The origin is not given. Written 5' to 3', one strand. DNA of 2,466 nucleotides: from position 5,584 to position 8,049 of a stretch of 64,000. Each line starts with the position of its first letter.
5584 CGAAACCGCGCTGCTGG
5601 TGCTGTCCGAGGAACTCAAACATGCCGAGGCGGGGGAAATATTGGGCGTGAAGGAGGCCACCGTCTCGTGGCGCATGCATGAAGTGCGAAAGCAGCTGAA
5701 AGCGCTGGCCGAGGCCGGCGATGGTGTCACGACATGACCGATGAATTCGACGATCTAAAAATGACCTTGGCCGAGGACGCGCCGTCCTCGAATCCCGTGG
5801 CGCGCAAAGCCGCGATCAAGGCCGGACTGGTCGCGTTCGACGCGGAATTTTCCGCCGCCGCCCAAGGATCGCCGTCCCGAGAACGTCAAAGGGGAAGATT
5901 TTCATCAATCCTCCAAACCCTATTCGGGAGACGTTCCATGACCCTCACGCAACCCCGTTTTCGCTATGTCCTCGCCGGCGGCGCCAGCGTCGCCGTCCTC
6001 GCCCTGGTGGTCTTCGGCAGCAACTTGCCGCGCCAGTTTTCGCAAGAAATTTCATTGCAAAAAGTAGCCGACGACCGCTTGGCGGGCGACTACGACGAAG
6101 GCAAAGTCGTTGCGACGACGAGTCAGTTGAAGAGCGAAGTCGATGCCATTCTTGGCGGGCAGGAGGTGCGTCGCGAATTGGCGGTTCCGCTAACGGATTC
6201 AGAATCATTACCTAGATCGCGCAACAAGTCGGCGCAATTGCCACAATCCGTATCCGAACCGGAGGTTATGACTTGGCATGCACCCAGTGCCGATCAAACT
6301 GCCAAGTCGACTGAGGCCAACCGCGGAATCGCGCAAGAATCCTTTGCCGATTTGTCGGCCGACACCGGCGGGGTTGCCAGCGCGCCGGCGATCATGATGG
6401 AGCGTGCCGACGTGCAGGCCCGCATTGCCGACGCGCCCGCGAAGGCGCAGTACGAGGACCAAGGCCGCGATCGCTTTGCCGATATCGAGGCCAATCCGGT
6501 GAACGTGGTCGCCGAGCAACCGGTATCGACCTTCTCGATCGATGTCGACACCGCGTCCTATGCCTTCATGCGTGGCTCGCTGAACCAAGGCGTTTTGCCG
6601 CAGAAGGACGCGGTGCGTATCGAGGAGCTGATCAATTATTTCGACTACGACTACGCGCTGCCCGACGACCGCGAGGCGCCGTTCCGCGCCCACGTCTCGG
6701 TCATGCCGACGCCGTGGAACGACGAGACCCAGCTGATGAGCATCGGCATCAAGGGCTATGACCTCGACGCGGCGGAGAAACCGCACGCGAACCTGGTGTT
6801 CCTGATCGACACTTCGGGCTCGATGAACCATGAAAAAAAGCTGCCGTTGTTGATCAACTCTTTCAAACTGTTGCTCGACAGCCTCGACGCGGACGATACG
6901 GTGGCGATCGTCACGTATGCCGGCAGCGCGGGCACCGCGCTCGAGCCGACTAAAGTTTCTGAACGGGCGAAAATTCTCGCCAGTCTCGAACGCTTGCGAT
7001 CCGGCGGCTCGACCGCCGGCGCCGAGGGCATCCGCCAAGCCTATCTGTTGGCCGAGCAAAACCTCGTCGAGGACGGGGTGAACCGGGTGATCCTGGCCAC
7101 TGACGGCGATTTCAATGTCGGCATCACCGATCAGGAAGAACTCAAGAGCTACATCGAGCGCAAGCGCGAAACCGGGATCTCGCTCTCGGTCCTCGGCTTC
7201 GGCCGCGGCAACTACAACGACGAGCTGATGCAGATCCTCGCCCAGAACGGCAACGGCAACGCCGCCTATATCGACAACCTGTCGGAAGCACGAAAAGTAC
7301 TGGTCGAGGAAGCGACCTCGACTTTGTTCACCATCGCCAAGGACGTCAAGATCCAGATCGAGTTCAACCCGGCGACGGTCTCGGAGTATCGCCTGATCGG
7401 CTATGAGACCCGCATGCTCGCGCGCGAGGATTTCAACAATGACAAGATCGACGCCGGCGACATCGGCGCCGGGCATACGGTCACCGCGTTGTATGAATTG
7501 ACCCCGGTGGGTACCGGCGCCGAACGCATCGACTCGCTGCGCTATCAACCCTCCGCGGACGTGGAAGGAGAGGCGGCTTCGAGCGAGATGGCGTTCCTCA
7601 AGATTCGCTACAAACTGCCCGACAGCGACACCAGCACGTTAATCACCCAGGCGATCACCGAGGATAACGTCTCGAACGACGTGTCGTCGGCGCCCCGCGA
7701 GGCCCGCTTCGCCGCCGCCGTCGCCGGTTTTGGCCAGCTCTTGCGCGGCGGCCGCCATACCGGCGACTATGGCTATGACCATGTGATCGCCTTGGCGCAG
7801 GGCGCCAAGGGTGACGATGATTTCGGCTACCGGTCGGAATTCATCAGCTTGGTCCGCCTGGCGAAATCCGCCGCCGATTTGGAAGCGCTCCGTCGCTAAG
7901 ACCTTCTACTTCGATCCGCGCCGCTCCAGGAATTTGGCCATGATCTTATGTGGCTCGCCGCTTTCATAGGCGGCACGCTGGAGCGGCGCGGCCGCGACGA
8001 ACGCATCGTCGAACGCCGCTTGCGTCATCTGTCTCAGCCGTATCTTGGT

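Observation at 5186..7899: ECF sigma factor translationally coupled to a vWA/DUF3520 membrane protein as putative anti-sigma factor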

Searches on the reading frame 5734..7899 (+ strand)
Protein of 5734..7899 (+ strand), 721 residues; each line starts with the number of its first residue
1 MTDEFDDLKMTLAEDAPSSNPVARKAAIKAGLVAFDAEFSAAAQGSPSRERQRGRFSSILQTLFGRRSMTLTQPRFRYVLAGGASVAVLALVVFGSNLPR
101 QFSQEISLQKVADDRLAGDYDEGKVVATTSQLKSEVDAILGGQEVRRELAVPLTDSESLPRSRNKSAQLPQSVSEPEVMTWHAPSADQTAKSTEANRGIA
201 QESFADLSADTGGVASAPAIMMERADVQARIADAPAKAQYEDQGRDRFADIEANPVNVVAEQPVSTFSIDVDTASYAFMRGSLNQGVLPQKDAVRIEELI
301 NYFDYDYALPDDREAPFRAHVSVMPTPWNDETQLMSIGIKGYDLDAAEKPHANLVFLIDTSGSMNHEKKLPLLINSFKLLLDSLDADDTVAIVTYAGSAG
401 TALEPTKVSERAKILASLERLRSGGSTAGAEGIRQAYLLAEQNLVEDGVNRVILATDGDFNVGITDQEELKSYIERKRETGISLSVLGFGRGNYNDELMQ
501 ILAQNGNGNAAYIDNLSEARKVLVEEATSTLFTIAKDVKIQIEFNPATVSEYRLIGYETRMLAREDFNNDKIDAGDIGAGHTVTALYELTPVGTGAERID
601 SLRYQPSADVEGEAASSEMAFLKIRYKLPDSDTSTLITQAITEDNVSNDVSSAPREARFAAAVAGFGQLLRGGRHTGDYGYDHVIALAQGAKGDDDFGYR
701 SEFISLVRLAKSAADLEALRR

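Call 3: search_protein_families(library=pfam, proteins=[window:5734-7899:+], max_evalue=1)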
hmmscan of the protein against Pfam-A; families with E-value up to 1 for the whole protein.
window:5734-7899:+ (721 aa): 6 families
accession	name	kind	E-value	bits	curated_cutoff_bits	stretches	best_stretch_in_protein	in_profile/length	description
PF12034.13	YfbK_C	-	2.5e-72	243.3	25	1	529-711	1-182/184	Uncharacterized protein YfbK, C-terminal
PF12450.13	vWF_A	-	5.7e-36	122.8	25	1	244-335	3-93/94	von Willebrand factor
PF00092.34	VWA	-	3.7e-16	60.3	23.8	1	353-518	1-167/174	von Willebrand factor type A domain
PF13519.12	VWA_2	-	3.8e-13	50.4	27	1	354-458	1-106/107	von Willebrand factor type A domain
PF13768.12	VWA_3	-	4e-08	33.9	27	1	353-510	2-153/155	von Willebrand factor type A domain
PF04811.21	Sec23_trunk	-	0.12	12.4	27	1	353-395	5-49/241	Sec23/Sec24 trunk domain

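Call 4: search_protein_families(library=ncbifam, proteins=[window:5734-7899:+], max_evalue=1)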
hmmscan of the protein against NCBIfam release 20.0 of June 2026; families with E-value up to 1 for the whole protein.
window:5734-7899:+ (721 aa): 5 families
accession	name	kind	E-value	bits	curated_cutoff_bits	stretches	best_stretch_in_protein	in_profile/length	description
TIGR02442.1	Cob-chelat-sub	hypoth_equivalog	4.3e-13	48.6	779.45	1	348-478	469-601/641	putative cobaltochelatase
TIGR02031.1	BchD-ChlD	equivalog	1.5e-09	37.1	499.55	1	348-473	420-545/608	magnesium chelatase ATPase subunit D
TIGR03788.1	marine_srt_targ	equivalog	8.3e-09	34.4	551.65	1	346-542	266-457/629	marine proteobacterial sortase target protein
NF009943.0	PRK13406.1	equivalog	2.9e-08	32.7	571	1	351-464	401-513/585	magnesium chelatase subunit D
TIGR00868.1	hCaCC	subfamily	2.8e-06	25.4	900.85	1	356-520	309-467/863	calcium-activated chloride channel protein 1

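Call 15: find_homologous_proteins(query=window:5734-7899:+, max_evalue=0.00001)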
Query window:5734-7899:+ (721 aa): 8000 proteins with E <= 0.00001 among 8000 candidates; the best 120 are listed.
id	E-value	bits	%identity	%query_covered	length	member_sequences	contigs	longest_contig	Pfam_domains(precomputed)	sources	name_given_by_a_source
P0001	0.0e+0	1413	100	91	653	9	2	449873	PF12450.14,PF13768.13,PF12034.14,PF00092.35,PF13519.13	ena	-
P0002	0.0e+0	1250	91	91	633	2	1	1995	PF12450.14,PF13768.13,PF12034.14,PF00092.35,PF13519.13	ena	-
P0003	0.0e+0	1180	78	100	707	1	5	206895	PF12450.14,PF13768.13,PF12034.14,PF00092.35,PF13519.13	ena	-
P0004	0.0e+0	1065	70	100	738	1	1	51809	PF12450.14,PF13768.13,PF12034.14,PF00092.35,PF13519.13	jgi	jgi:Ca-activated chloride channel family protein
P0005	8.3e-295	998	95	67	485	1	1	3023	PF12450.14,PF13768.13,PF12034.14,PF00092.35,PF13519.13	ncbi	ncbi:MAG: VWA domain-containing protein, partial [Alphaproteobacteria bacterium]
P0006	5.1e-283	959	66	100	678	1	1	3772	PF12450.14,PF13768.13,PF12034.14,PF00092.35,PF13519.13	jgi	jgi:Ca-activated chloride channel family protein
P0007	2.8e-266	903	77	71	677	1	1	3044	PF12450.14,PF13768.13,PF12034.14,PF00092.35,PF13519.13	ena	-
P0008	6.5e-263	892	62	100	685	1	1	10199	PF12450.14,PF13768.13,PF12034.14,PF00092.35,PF13519.13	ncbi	-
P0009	1.9e-261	888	61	100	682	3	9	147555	PF12450.14,PF13768.13,PF12034.14,PF00092.35,PF13519.13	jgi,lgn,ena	-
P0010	1.9e-258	878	61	100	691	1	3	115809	PF12450.14,PF13768.13,PF12034.14,PF00092.35,PF13519.13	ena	-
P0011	5.6e-258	876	61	100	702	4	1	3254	PF12450.14,PF13768.13,PF12034.14,PF00092.35,PF13519.13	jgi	jgi:Ca-activated chloride channel family protein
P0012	3.0e-252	857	65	90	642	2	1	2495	PF12450.14,PF13768.13,PF12034.14,PF00092.35,PF13519.13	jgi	-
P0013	2.6e-249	847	57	100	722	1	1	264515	PF12450.14,PF13768.13,PF12034.14,PF00092.35,PF13519.13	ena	-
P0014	3.4e-248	844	66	80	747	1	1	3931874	PF12450.14,PF13768.13,PF12034.14,PF00092.35,PF13519.13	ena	-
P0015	2.9e-246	837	73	68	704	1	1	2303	PF12450.14,PF13768.13,PF12034.14,PF00092.35,PF13519.13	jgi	jgi:Ca-activated chloride channel family protein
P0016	4.3e-245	833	57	100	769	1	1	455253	PF12450.14,PF13768.13,PF12034.14,PF00092.35,PF13519.13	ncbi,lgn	-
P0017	2.6e-244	831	59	100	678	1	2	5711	PF12450.14,PF13768.13,PF12034.14,PF00092.35,PF13519.13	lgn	-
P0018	9.0e-244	829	57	100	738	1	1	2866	PF12450.14,PF13768.13,PF12034.14,PF00092.35,PF13519.13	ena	-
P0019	3.1e-243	827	58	100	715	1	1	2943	PF12450.14,PF13768.13,PF12034.14,PF00092.35,PF13519.13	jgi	jgi:Ca-activated chloride channel family protein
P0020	4.2e-243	827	58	100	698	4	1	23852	PF12450.14,PF13768.13,PF12034.14,PF00092.35,PF13519.13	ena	-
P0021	1.1e-242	826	59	100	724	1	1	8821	PF12450.14,PF13768.13,PF12034.14,PF00092.35,PF13519.13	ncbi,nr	ncbi:MAG TPA: VWA domain-containing protein [Thermohalobaculum sp.]|nr:VWA domain-containing protein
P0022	1.5e-242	825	58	100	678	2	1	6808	PF12450.14,PF13768.13,PF12034.14,PF00092.35,PF13519.13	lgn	-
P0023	2.1e-242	825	58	100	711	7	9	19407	PF12450.14,PF13768.13,PF12034.14,PF00092.35,PF13519.13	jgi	jgi:Ca-activated chloride channel family protein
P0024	6.5e-242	823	77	67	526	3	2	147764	PF12450.14,PF13768.13,PF12034.14,PF00092.35,PF13519.13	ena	-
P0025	1.2e-241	822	76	67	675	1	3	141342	PF12450.14,PF13768.13,PF12034.14,PF00092.35,PF13519.13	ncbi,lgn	-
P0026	2.3e-241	821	58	100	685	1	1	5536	PF12450.14,PF13768.13,PF12034.14,PF00092.35,PF13519.13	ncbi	-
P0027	4.6e-241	820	58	100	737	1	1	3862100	PF12450.14,PF13768.13,PF12034.14,PF00092.35,PF13519.13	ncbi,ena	-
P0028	1.6e-240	818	55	100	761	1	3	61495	PF12450.14,PF13768.13,PF12034.14,PF00092.35,PF13519.13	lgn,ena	-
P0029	3.3e-240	817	57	100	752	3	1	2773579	PF12450.14,PF13768.13,PF12034.14,PF00092.35,PF13519.13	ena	-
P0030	3.5e-240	817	57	100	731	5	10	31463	PF12450.14,PF13768.13,PF12034.14,PF00092.35,PF13519.13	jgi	jgi:Ca-activated chloride channel family protein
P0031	5.8e-239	813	59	100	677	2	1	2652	PF12450.14,PF13768.13,PF12034.14,PF00092.35,PF13519.13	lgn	-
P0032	6.2e-239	813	58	100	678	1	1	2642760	PF12450.14,PF13768.13,PF12034.14,PF00092.35,PF13519.13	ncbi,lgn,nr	ncbi:MAG: VWA domain-containing protein [Alphaproteobacteria bacterium]|nr:VWA domain-containing pro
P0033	8.4e-239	813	58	100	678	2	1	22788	PF12450.14,PF13768.13,PF12034.14,PF00092.35,PF13519.13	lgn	-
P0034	8.8e-239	813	73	68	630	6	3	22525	PF12450.14,PF13768.13,PF12034.14,PF00092.35,PF13519.13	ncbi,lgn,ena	-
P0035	1.3e-238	812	57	100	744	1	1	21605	PF12450.14,PF13768.13,PF12034.14,PF00092.35,PF13519.13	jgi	jgi:Ca-activated chloride channel family protein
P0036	1.6e-238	812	55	100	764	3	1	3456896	PF12450.14,PF13768.13,PF12034.14,PF00092.35,PF13519.13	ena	-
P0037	4.1e-238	810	58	99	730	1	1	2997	PF12450.14,PF13768.13,PF12034.14,PF00092.35,PF13519.13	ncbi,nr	ncbi:MAG: VWA domain-containing protein [Rhizobiales bacterium]|nr:VWA domain-containing protein [Hy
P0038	7.0e-238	810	57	100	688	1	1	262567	PF12450.14,PF13768.13,PF12034.14,PF00092.35,PF13519.13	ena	-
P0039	1.1e-237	809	58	100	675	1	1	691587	PF12450.14,PF13768.13,PF12034.14,PF00092.35,PF13519.13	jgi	jgi:Ca-activated chloride channel family protein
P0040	2.0e-237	808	58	95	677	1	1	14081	PF12450.14,PF13768.13,PF12034.14,PF00092.35,PF13519.13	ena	-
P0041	4.1e-237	807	60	95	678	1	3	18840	PF12450.14,PF13768.13,PF12034.14,PF00092.35,PF13519.13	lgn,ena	-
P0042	4.3e-237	807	59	95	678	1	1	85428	PF12450.14,PF13768.13,PF12034.14,PF00092.35,PF13519.13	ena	-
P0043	4.3e-237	807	75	66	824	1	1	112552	PF12450.14,PF13768.13,PF12034.14,PF00092.35,PF13519.13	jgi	jgi:Ca-activated chloride channel homolog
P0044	6.1e-237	807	57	100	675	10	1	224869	PF12450.14,PF13768.13,PF12034.14,PF00092.35,PF13519.13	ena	-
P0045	6.2e-237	807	60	95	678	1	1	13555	PF12450.14,PF13768.13,PF12034.14,PF00092.35,PF13519.13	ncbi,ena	-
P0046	8.8e-237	806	59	98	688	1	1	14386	PF12450.14,PF13768.13,PF12034.14,PF00092.35,PF13519.13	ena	-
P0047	2.0e-236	805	59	95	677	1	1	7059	PF12450.14,PF13768.13,PF12034.14,PF00092.35,PF13519.13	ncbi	-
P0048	2.0e-236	805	58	100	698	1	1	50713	PF12450.14,PF13768.13,PF12034.14,PF00092.35,PF13519.13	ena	-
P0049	2.2e-236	805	57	99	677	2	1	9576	PF12450.14,PF13768.13,PF12034.14,PF00092.35,PF13519.13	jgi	-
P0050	2.4e-236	805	57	99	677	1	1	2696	PF12450.14,PF13768.13,PF12034.14,PF00092.35,PF13519.13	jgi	jgi:Ca-activated chloride channel family protein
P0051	2.7e-236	804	57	99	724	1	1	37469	PF12450.14,PF13768.13,PF12034.14,PF00092.35,PF13519.13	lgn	-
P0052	3.1e-236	804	57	99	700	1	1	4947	PF12450.14,PF13768.13,PF12034.14,PF00092.35,PF13519.13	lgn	-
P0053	4.4e-236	804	59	95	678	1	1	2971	PF12450.14,PF13768.13,PF12034.14,PF00092.35,PF13519.13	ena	-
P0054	1.0e-235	803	75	67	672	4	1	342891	PF12450.14,PF13768.13,PF12034.14,PF00092.35,PF13519.13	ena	-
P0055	1.1e-235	802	56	99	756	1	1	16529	PF12450.14,PF13768.13,PF12034.14,PF00092.35,PF13519.13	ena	-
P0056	1.7e-235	802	58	99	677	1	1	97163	PF12450.14,PF13768.13,PF12034.14,PF00092.35,PF13519.13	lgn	-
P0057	2.3e-235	801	55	100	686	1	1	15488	PF12450.14,PF13768.13,PF12034.14,PF00092.35,PF13519.13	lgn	-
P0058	2.7e-235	801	57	95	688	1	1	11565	PF12450.14,PF13768.13,PF12034.14,PF00092.35,PF13519.13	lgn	-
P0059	3.0e-235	801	-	-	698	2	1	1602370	PF12450.14,PF13768.13,PF12034.14,PF00092.35,PF13519.13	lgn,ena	-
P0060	3.1e-235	801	58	95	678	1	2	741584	PF12450.14,PF13768.13,PF12034.14,PF00092.35,PF13519.13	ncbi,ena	-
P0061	3.8e-235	801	56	99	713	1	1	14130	PF12450.14,PF13768.13,PF12034.14,PF00092.35,PF13519.13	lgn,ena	-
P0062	5.6e-235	800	55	99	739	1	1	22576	PF12450.14,PF13768.13,PF12034.14,PF00092.35,PF13519.13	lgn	-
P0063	1.0e-234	799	55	99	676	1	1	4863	PF12450.14,PF13768.13,PF12034.14,PF00092.35,PF13519.13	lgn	-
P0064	1.2e-234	799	58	95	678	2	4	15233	PF12450.14,PF13768.13,PF12034.14,PF00092.35,PF13519.13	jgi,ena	-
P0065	1.5e-234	799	72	69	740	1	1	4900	PF12450.14,PF13768.13,PF12034.14,PF00092.35,PF13519.13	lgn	-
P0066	2.1e-234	798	59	95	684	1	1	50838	PF12450.14,PF13768.13,PF12034.14,PF00092.35,PF13519.13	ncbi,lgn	-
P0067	2.6e-234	798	56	99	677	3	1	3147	PF12450.14,PF13768.13,PF12034.14,PF00092.35,PF13519.13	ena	-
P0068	2.7e-234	798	56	100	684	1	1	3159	PF12450.14,PF13768.13,PF12034.14,PF00092.35,PF13519.13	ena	-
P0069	3.1e-234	798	58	95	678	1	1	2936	PF12450.14,PF13768.13,PF12034.14,PF00092.35,PF13519.13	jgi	jgi:Ca-activated chloride channel family protein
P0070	4.1e-234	797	59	95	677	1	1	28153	PF12450.14,PF13768.13,PF12034.14,PF00092.35,PF13519.13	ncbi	-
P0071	5.6e-234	797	57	99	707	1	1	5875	PF12450.14,PF13768.13,PF12034.14,PF00092.35,PF13519.13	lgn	-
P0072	5.9e-234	797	54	100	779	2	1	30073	PF12450.14,PF13768.13,PF12034.14,PF00092.35,PF13519.13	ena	-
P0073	6.4e-234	797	59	95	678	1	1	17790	PF12450.14,PF13768.13,PF12034.14,PF00092.35,PF13519.13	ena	-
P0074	8.0e-234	796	58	96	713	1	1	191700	PF12450.14,PF13768.13,PF12034.14,PF00092.35,PF13519.13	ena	-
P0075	8.2e-234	796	56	99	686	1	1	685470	PF12450.14,PF13768.13,PF12034.14,PF00092.35,PF13519.13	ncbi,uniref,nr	ncbi:VWA domain-containing protein [Pelagibius sp. Alg239-R121]|uniref:vWA domain-containing protein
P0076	8.6e-234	796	59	95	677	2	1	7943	PF12450.14,PF13768.13,PF12034.14,PF00092.35,PF13519.13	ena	-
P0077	9.7e-234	796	58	95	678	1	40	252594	PF12450.14,PF13768.13,PF12034.14,PF00092.35,PF13519.13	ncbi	ncbi:MAG: VWA domain-containing protein [Anderseniella sp.]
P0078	1.1e-233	796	55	100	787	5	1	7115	PF12450.14,PF13768.13,PF12034.14,PF00092.35,PF13519.13,PF16976.11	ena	-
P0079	1.3e-233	796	72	67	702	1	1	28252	PF12450.14,PF13768.13,PF12034.14,PF00092.35,PF13519.13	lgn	-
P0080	1.3e-233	796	56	99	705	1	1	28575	PF12450.14,PF13768.13,PF12034.14,PF00092.35,PF13519.13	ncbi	-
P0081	1.4e-233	795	56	100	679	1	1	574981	PF12450.14,PF13768.13,PF12034.14,PF00092.35,PF13519.13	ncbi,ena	-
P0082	1.8e-233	795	57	100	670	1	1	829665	PF12450.14,PF13768.13,PF12034.14,PF00092.35,PF13519.13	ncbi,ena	-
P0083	2.4e-233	795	57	99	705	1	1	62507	PF12450.14,PF13768.13,PF12034.14,PF00092.35,PF13519.13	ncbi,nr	ncbi:MAG: VWA domain-containing protein [Alphaproteobacteria bacterium]|nr:VWA domain-containing pro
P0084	2.6e-233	795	73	68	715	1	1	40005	PF12450.14,PF13768.13,PF12034.14,PF00092.35,PF13519.13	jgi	jgi:Ca-activated chloride channel family protein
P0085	3.0e-233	794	58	95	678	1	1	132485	PF12450.14,PF13768.13,PF12034.14,PF00092.35,PF13519.13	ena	-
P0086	3.2e-233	794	76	66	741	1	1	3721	PF12450.14,PF13768.13,PF12034.14,PF00092.35,PF13519.13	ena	-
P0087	3.3e-233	794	57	100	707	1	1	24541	PF12450.14,PF13768.13,PF12034.14,PF00092.35,PF13519.13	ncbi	ncbi:MAG: von Willebrand factor type A domain-containing protein [Pseudomonadota bacterium]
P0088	3.6e-233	794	58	95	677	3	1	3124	PF12450.14,PF13768.13,PF12034.14,PF00092.35,PF13519.13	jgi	-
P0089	3.7e-233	794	61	91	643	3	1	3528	PF12450.14,PF13768.13,PF12034.14,PF00092.35,PF13519.13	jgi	-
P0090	3.8e-233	794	54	100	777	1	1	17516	PF12450.14,PF13768.13,PF12034.14,PF00092.35,PF13519.13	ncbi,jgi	ncbi:MAG: Ca-activated chloride channel family protein [Gammaproteobacteria bacterium]|jgi:Ca-activa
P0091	4.1e-233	794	57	100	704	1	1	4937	PF12450.14,PF13768.13,PF12034.14,PF00092.35,PF13519.13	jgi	jgi:Ca-activated chloride channel homolog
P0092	4.4e-233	794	59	95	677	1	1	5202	PF12450.14,PF13768.13,PF12034.14,PF00092.35,PF13519.13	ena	-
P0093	4.7e-233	794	55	100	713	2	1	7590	PF12450.14,PF13768.13,PF12034.14,PF00092.35,PF13519.13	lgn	-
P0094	5.7e-233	793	57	100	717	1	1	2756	PF12450.14,PF13768.13,PF12034.14,PF00092.35,PF13519.13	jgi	jgi:Ca-activated chloride channel family protein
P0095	8.5e-233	793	57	95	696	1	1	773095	PF12450.14,PF13768.13,PF12034.14,PF00092.35,PF13519.13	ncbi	-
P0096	8.7e-233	793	62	91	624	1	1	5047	PF12450.14,PF13768.13,PF12034.14,PF00092.35,PF13519.13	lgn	-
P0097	1.1e-232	793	57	100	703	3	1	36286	PF12450.14,PF13768.13,PF12034.14,PF00092.35,PF13519.13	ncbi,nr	ncbi:MAG: VWA domain-containing protein [Hyphomicrobiales bacterium]|nr:VWA domain-containing protei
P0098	1.2e-232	792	68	70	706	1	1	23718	PF12450.14,PF13768.13,PF12034.14,PF00092.35,PF13519.13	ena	-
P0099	1.3e-232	792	57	100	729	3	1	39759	PF12450.14,PF13768.13,PF12034.14,PF00092.35,PF13519.13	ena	-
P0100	1.3e-232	792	55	100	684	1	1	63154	PF12450.14,PF13768.13,PF12034.14,PF00092.35,PF13519.13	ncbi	-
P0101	1.3e-232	792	56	98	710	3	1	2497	PF12450.14,PF13768.13,PF12034.14,PF00092.35,PF13519.13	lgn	-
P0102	1.7e-232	792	57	98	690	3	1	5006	PF12450.14,PF13768.13,PF12034.14,PF00092.35,PF13519.13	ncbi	ncbi:MAG: VWA domain-containing protein [Pseudomonadota bacterium]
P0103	2.1e-232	792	58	95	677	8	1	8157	PF12450.14,PF13768.13,PF12034.14,PF00092.35,PF13519.13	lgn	-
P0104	2.2e-232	791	59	95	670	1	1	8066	PF12450.14,PF13768.13,PF12034.14,PF00092.35,PF13519.13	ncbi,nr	ncbi:MAG: VWA domain-containing protein [Anderseniella sp.]|nr:VWA domain-containing protein [Anders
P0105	2.8e-232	791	74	66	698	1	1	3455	PF12450.14,PF13768.13,PF12034.14,PF00092.35,PF13519.13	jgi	jgi:Ca-activated chloride channel family protein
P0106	3.4e-232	791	61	91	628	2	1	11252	PF12450.14,PF13768.13,PF12034.14,PF00092.35,PF13519.13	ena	-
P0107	4.7e-232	790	56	100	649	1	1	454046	PF12450.14,PF13768.13,PF12034.14,PF00092.35,PF13519.13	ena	-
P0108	5.1e-232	790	56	99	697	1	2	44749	PF12450.14,PF13768.13,PF12034.14,PF00092.35,PF13519.13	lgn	-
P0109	5.2e-232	790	67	74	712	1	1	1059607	PF12450.14,PF13768.13,PF12034.14,PF00092.35,PF13519.13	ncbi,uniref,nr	ncbi:vWA domain-containing protein [Denitrobaculum tricleocarpae]|uniref:VWA domain-containing prote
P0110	7.3e-232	790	73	68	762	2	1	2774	PF12450.14,PF13768.13,PF12034.14,PF00092.35,PF13519.13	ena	-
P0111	8.5e-232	790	56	100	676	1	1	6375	PF12450.14,PF13768.13,PF12034.14,PF00092.35,PF13519.13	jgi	jgi:Ca-activated chloride channel family protein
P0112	9.1e-232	789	58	99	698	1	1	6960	PF12450.14,PF13768.13,PF12034.14,PF00092.35,PF13519.13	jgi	jgi:Ca-activated chloride channel family protein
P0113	9.6e-232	789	70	70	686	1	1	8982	PF12450.14,PF13768.13,PF12034.14,PF00092.35,PF13519.13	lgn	-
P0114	1.2e-231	789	58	95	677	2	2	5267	PF12450.14,PF13768.13,PF12034.14,PF00092.35,PF13519.13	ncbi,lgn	-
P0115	1.2e-231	789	56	100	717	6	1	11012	PF12450.14,PF13768.13,PF12034.14,PF00092.35,PF13519.13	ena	-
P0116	1.6e-231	789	59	94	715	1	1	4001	PF12450.14,PF13768.13,PF12034.14,PF00092.35,PF13519.13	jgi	jgi:Ca-activated chloride channel family protein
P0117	1.7e-231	789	74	67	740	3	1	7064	PF12450.14,PF13768.13,PF12034.14,PF00092.35,PF13519.13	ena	-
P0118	1.9e-231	788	57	100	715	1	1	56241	PF12450.14,PF13768.13,PF12034.14,PF00092.35,PF13519.13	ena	-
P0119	2.0e-231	788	55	100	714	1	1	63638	PF12450.14,PF13768.13,PF12034.14,PF00092.35,PF13519.13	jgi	jgi:Ca-activated chloride channel homolog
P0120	2.6e-231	788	60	91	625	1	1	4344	PF12450.14,PF13768.13,PF12034.14,PF00092.35,PF13519.13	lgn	-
